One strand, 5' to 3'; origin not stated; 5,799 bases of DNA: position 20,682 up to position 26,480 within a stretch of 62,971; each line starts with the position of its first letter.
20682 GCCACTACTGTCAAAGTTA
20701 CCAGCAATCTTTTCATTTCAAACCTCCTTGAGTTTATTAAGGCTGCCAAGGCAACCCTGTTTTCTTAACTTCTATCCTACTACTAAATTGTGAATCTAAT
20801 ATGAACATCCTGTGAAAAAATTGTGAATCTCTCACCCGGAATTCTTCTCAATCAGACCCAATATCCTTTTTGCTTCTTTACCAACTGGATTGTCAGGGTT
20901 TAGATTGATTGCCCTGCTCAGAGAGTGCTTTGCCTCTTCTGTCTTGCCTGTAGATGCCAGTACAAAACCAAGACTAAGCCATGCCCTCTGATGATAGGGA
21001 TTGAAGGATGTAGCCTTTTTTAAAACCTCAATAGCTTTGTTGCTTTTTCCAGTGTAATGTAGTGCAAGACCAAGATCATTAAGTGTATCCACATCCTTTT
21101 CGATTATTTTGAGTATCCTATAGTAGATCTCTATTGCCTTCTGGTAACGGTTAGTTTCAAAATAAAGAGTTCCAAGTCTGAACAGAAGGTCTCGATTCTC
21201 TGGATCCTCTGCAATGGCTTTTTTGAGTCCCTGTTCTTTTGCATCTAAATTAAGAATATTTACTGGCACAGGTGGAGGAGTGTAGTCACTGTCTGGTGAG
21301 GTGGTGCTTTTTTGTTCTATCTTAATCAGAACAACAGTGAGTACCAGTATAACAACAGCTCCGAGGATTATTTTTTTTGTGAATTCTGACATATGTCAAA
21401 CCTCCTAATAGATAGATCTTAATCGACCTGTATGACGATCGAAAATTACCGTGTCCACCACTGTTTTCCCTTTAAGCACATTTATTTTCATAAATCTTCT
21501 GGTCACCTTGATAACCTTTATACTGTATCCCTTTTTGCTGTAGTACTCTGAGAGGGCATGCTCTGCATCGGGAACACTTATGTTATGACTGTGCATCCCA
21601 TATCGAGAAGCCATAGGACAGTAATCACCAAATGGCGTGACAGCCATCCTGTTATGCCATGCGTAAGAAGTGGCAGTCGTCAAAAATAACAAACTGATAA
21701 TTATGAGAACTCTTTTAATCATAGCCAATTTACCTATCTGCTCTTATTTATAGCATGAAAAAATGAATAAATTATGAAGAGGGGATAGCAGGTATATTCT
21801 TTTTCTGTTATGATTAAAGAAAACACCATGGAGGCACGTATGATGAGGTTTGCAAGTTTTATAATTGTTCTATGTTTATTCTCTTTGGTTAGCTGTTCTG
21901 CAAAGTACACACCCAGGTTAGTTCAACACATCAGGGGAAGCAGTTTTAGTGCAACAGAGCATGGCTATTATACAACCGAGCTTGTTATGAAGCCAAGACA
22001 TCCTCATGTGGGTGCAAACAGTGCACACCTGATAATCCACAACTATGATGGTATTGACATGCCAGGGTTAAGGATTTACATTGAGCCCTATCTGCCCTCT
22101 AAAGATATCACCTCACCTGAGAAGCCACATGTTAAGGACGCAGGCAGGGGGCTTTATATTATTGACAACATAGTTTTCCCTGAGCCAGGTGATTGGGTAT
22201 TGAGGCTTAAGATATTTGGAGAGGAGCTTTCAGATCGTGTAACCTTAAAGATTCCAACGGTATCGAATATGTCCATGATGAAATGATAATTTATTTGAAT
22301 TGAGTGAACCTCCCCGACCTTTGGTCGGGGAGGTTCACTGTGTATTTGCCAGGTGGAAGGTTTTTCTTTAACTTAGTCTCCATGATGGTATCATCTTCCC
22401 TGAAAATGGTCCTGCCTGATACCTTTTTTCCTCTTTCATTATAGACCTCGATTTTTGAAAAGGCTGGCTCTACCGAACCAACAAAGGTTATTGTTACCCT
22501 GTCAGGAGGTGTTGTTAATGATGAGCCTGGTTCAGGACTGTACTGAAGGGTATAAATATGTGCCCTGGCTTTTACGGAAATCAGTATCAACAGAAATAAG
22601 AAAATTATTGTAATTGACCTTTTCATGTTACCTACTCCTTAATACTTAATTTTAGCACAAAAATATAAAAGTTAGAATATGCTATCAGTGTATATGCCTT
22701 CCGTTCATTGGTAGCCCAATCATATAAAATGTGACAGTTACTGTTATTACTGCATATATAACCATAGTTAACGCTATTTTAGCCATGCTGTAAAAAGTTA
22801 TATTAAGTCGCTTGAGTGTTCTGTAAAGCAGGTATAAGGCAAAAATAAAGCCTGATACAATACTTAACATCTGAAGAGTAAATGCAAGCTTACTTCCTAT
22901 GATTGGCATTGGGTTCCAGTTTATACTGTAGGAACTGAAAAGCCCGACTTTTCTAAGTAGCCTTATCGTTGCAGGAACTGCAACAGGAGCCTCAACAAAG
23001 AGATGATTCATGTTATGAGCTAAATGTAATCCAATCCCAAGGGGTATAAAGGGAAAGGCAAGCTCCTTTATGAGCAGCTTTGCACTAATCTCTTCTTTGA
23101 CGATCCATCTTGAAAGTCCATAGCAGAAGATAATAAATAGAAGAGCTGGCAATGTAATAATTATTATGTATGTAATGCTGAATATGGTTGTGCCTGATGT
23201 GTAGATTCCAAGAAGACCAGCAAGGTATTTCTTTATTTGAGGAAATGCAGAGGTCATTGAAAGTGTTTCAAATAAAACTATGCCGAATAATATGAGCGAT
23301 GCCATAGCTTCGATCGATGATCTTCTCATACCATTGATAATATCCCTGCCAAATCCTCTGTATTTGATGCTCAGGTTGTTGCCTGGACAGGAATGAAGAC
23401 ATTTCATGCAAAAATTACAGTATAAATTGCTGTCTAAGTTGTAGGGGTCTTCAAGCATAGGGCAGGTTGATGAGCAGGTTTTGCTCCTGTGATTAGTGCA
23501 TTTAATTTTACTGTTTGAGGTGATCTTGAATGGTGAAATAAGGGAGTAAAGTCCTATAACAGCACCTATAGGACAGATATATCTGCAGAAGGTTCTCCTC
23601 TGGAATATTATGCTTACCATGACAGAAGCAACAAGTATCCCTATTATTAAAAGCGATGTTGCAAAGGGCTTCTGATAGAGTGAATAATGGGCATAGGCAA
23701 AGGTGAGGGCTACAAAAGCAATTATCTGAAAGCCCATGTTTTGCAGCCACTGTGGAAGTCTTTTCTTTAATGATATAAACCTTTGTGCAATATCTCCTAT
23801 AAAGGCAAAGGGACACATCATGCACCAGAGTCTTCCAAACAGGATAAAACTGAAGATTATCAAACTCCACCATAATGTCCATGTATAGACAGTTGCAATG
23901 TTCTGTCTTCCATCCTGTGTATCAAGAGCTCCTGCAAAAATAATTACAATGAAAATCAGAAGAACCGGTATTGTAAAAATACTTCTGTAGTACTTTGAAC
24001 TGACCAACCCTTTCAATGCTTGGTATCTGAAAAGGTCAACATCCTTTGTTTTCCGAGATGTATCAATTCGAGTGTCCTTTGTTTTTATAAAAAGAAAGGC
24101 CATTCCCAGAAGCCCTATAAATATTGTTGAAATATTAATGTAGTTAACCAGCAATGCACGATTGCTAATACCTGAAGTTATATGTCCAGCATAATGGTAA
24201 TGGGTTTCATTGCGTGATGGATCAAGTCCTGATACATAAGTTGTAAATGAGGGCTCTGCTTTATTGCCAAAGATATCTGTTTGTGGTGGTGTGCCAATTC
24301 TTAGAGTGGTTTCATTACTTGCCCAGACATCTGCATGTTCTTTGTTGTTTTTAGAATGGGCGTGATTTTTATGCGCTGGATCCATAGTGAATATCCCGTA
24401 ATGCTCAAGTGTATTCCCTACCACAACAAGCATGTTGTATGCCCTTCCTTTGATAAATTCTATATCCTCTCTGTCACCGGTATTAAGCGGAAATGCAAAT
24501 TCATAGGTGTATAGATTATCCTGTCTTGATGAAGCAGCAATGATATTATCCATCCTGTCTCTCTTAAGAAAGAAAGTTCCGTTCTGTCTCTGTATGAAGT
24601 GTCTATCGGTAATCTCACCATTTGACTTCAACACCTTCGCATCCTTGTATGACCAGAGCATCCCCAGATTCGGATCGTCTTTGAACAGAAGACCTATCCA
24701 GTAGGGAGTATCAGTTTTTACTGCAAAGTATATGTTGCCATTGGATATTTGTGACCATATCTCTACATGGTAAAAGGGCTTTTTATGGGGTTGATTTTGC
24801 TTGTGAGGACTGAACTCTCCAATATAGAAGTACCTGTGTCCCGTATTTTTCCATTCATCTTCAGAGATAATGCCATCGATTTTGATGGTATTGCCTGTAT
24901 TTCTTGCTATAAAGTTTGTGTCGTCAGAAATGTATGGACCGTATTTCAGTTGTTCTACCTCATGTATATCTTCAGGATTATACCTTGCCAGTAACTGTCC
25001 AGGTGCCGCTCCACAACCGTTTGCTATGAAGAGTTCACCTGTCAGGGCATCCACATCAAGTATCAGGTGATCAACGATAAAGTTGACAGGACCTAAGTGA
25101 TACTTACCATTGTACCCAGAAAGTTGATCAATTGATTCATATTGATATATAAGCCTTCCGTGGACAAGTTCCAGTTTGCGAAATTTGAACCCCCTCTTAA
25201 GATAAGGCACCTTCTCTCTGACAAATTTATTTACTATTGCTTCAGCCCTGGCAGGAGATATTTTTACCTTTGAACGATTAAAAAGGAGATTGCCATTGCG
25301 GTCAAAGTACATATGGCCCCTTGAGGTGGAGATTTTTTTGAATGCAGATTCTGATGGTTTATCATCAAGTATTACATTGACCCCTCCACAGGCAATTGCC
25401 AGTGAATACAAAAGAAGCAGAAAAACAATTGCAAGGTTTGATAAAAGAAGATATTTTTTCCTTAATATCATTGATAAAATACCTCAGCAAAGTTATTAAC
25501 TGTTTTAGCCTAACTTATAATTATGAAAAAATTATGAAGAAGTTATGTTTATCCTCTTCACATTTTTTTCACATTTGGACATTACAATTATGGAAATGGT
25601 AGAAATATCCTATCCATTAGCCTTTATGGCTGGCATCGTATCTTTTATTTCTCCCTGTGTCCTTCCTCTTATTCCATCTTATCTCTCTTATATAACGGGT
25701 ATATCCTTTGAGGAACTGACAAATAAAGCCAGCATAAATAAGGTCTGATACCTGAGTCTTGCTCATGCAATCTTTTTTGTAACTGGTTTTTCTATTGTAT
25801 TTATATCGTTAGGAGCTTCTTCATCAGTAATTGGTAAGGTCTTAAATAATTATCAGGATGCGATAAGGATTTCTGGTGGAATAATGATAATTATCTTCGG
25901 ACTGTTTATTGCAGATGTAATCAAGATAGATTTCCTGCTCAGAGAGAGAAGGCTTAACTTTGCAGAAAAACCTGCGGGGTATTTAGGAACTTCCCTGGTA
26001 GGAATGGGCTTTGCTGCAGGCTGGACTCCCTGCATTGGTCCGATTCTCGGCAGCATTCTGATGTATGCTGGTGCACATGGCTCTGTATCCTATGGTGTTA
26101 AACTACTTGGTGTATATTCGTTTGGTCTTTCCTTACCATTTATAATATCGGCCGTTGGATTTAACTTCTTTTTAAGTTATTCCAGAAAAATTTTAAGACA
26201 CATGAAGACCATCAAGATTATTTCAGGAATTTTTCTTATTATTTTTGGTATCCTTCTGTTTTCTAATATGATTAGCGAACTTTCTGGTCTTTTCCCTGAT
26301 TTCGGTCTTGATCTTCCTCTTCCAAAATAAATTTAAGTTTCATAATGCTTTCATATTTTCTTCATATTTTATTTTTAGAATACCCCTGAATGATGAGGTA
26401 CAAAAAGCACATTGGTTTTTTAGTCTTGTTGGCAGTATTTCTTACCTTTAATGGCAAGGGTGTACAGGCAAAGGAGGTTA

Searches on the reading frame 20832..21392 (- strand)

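Call 68: search_protein_families(library=pfam, max_evalue=0.001, proteins=[window:20832-21392:-])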
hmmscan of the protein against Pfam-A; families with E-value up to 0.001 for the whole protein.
window:20832-21392:- (186 aa): 19 families
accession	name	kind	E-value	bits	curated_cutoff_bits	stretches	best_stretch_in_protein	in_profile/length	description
PF00515.34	TPR_1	-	6.6e-20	70.5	27.8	3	69-98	3-32/34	Tetratricopeptide repeat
PF13181.12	TPR_8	-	9.2e-19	66.4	25.7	3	136-168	2-34/34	Tetratricopeptide repeat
PF07719.23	TPR_2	-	6e-18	63.9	27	1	136-168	2-34/34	Tetratricopeptide repeat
PF13414.12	TPR_11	-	3e-16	59.2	26.8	1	108-149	1-42/42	TPR repeat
PF14559.12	TPR_19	-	3.3e-16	59.8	25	2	56-96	14-54/68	Tetratricopeptide repeat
PF13431.12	TPR_17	-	3.9e-16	58.4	24.4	1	57-88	3-34/34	Tetratricopeptide repeat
PF13424.12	TPR_12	-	3e-13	50.2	30.1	1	71-128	7-72/77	Tetratricopeptide repeat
PF13432.12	TPR_16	-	4.4e-12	46.6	32.7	1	56-95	20-59/65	Tetratricopeptide repeat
PF13428.12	TPR_14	-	4.4e-12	45.9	23.5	0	103-142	3-42/44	Tetratricopeptide repeat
PF23914.1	TPR_CcmH_CycH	-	7.8e-11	42.5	42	2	53-100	107-154/158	Cytochrome c-type biogenesis protein H TPR domain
PF13174.12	TPR_6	-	1.1e-09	38.7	26.3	0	68-95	1-28/33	Tetratricopeptide repeat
PF12895.13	ANAPC3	-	6.1e-08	33.3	27.2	1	58-127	14-82/82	Anaphase-promoting complex, cyclosome, subunit 3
PF13371.12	TPR_9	-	6.9e-08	32.8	35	0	118-175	12-69/73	Tetratricopeptide repeat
PF14561.12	TPR_20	-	1.3e-06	29.1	25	0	54-102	9-54/90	Tetratricopeptide repeat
PF13374.12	TPR_10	-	1.7e-06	28.3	27.5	0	73-99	8-34/42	Tetratricopeptide repeat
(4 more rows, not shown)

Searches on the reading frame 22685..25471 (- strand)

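Call 26: search_protein_families(library=pfam, max_evalue=1e-8, proteins=[window:22685-25471:-])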
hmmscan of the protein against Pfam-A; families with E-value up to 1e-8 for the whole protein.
window:22685-25471:- (928 aa): 1 family
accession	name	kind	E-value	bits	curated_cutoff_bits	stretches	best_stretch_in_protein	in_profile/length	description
PF12801.12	Fer4_5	-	9.6e-10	38.7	22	0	528-573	2-48/48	4Fe-4S binding domain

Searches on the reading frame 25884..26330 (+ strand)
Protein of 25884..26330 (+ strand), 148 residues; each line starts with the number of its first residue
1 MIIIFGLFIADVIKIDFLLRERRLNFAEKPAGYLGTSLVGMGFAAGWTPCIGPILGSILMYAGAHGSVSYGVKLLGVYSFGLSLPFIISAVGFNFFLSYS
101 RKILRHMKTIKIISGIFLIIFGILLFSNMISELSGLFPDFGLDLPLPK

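Call 10: search_protein_families(library=ncbifam, max_evalue=0.01, proteins=[window:25884-26330:+])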
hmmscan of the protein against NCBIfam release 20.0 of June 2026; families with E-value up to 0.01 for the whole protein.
window:25884-26330:+ (148 aa): 2 families
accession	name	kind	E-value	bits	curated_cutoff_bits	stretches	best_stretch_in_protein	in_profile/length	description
NF001419.0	PRK00293.1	subfamily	2.9e-06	26.2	330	1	14-133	271-389/574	protein-disulfide reductase DsbD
NF045694.1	seleno_TsoB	exception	3.6e-05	22.1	805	1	29-97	295-362/572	rhodanese/DsbD fusion-like selenoprotein TsoB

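Call 82: find_encoding_contigs(protein=window:25884-26327:+, flank=3000, max_places=5)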
Protein window:25884-26327:+ (148 aa): 6 contigs read that carry it; 4 places shown.
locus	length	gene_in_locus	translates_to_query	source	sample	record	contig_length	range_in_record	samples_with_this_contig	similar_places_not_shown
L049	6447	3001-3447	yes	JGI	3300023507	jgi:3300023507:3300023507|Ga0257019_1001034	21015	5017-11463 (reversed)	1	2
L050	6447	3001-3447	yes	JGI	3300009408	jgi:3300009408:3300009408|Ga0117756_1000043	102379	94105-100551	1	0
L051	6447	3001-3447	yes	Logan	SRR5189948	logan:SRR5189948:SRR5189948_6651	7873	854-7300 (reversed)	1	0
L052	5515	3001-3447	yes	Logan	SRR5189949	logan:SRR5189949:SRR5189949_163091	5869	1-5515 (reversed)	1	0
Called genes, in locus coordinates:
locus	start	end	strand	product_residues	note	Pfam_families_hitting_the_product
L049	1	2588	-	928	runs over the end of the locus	PF12801:Fer4_5 (weak)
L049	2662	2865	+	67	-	-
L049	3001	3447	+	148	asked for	PF02683:DsbD_TM, PF13386:DsbD_2 (weak)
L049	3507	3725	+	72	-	-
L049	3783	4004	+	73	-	-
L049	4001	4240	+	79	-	-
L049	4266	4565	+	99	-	PF00578:AhpC-TSA, PF08534:Redoxin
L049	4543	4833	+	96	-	-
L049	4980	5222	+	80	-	-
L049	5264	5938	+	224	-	PF00005:ABC_tran, PF13304:AAA_21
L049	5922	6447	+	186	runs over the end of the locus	PF03379:CcmB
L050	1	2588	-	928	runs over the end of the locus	PF12801:Fer4_5 (weak)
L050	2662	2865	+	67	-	-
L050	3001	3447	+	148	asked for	PF02683:DsbD_TM, PF13386:DsbD_2 (weak)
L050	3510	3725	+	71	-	-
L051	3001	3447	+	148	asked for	PF02683:DsbD_TM, PF13386:DsbD_2 (weak)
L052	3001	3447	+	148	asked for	PF02683:DsbD_TM, PF13386:DsbD_2 (weak)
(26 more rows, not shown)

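Call 84: find_encoding_contigs(protein=window:25884-26327:+, flank=10000, max_places=6)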
Protein window:25884-26327:+ (148 aa): 5 contigs read that carry it; 4 places shown.
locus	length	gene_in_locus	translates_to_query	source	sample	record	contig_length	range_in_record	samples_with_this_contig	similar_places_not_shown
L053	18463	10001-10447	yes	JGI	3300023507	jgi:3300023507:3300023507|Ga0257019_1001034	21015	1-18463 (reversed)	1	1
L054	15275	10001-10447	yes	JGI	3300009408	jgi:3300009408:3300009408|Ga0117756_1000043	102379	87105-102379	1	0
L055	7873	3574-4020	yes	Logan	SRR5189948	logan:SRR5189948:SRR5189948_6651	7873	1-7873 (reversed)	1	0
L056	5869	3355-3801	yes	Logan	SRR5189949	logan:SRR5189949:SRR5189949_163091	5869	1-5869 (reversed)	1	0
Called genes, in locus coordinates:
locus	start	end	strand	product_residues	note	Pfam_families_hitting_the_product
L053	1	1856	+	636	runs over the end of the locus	PF00072:Response_reg, PF00989:PAS (faint), PF13188:PAS_8 (weak), PF13426:PAS_9 (weak), PF00512:HisKA, PF02518:HATPase_c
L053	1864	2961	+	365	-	PF05559:DUF763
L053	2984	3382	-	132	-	PF00376:MerR, PF13411:MerR_1, PF09278:MerR-DNA-bind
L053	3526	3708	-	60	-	-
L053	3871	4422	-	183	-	-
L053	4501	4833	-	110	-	-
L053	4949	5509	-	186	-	-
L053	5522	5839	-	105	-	-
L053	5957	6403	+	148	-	-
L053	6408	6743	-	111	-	PF04234:CopC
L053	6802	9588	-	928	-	PF12801:Fer4_5 (weak)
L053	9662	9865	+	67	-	-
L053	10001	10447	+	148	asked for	PF02683:DsbD_TM, PF13386:DsbD_2 (weak)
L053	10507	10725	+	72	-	-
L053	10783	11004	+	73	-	-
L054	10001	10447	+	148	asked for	PF02683:DsbD_TM, PF13386:DsbD_2 (weak)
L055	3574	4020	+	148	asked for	PF02683:DsbD_TM, PF13386:DsbD_2 (weak)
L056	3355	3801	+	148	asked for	PF02683:DsbD_TM, PF13386:DsbD_2 (weak)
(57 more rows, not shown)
